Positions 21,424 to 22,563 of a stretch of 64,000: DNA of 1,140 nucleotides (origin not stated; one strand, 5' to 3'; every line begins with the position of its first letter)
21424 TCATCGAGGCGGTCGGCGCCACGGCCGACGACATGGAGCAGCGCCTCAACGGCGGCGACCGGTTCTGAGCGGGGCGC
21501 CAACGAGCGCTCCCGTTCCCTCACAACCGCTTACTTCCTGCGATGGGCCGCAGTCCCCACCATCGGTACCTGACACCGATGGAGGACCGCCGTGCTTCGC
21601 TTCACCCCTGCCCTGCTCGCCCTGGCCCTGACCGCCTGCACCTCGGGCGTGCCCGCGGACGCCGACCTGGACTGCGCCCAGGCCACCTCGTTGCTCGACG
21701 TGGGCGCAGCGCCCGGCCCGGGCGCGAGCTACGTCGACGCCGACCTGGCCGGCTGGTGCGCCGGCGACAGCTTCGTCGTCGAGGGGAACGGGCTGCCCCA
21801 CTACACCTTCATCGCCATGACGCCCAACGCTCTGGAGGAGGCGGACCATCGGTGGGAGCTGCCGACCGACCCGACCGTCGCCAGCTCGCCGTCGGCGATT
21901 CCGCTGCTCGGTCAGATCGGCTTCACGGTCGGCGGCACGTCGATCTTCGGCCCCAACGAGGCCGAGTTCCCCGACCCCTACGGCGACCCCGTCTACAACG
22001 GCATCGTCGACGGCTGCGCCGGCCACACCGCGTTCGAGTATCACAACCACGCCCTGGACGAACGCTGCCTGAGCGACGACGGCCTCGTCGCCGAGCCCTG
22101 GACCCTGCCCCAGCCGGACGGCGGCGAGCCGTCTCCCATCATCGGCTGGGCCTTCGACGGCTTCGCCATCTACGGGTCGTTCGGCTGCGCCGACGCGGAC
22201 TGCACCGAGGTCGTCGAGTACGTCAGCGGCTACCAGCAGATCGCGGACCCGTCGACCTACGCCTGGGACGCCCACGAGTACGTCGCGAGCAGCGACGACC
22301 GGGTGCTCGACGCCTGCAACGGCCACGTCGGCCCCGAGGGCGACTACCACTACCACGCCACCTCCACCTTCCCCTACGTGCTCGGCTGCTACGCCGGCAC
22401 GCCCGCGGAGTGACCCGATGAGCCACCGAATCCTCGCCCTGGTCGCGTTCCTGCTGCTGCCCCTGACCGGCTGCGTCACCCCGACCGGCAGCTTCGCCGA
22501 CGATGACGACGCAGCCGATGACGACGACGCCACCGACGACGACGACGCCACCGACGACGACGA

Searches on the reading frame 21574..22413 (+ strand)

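Call 7: search_protein_families(library=pfam, proteins=[window:21574-22413:+], max_evalue=0.01)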
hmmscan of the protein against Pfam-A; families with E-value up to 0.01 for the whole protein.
window:21574-22413:+ (279 aa): 1 family
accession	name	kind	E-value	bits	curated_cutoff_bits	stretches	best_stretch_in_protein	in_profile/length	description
PF14240.11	YHYH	-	2.2e-26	93.5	25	1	94-275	2-193/193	YHYH protein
